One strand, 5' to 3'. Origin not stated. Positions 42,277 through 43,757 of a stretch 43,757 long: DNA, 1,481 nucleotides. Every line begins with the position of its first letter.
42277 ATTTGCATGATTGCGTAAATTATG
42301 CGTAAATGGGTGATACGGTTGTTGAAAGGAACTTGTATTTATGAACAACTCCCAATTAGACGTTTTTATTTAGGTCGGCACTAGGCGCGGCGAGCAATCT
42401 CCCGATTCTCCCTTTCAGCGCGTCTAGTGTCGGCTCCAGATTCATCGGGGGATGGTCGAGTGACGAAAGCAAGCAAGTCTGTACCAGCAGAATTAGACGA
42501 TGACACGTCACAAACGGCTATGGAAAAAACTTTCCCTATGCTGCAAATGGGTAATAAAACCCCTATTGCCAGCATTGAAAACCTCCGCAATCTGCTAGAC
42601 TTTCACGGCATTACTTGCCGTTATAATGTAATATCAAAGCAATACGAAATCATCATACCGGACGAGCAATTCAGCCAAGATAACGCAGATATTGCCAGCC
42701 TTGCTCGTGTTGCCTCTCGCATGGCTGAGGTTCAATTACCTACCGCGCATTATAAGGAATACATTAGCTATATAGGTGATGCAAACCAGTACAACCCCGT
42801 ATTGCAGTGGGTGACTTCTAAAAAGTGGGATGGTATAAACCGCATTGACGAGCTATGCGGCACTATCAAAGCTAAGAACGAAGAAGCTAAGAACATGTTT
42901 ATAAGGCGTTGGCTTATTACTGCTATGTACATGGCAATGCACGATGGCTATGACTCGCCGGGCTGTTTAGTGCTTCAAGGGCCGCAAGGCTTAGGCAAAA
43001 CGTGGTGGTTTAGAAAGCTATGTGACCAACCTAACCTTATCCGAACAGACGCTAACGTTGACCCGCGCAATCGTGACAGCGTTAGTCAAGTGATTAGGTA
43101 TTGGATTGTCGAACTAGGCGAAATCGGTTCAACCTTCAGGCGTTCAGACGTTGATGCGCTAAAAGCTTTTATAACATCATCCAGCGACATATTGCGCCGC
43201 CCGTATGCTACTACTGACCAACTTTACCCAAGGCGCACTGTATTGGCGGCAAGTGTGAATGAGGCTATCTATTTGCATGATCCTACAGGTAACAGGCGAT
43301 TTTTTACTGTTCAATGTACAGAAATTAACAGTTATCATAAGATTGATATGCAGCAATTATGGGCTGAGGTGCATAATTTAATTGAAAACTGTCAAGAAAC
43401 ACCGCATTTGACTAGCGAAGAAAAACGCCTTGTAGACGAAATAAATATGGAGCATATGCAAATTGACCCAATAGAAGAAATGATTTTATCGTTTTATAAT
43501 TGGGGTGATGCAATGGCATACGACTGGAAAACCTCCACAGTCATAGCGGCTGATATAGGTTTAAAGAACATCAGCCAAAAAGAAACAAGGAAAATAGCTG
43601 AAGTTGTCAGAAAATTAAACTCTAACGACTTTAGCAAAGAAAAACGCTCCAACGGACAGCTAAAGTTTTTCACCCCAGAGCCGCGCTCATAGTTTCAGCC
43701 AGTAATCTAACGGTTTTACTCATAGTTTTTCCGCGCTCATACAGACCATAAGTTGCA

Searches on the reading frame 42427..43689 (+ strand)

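Call 15: search_protein_families(library=phrogs, proteins=[window:42427-43689:+], max_evalue=0.001)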
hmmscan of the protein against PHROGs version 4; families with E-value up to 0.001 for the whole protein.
window:42427-43689:+ (421 aa): 7 families
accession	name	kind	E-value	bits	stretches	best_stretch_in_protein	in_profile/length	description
phrog_1313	-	DNA, RNA and nucleotide metabolism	4e-65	221.8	1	38-401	143-516/568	DNA helicase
phrog_256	-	DNA, RNA and nucleotide metabolism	9.6e-53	180.9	1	21-365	369-709/798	DNA helicase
phrog_2249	-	DNA, RNA and nucleotide metabolism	1.1e-49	170.8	1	48-398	423-754/802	DNA primase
phrog_16593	-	DNA, RNA and nucleotide metabolism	2.5e-43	149.5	1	59-344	437-727/823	DNA primase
phrog_15962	-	DNA, RNA and nucleotide metabolism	4.2e-40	138.7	1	52-409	419-793/835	DNA primase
phrog_36873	-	DNA, RNA and nucleotide metabolism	2.1e-24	86.3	1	53-357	426-724/1082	DNA helicase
phrog_4630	-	DNA, RNA and nucleotide metabolism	4.7e-10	39.7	1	133-299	195-367/581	DNA primase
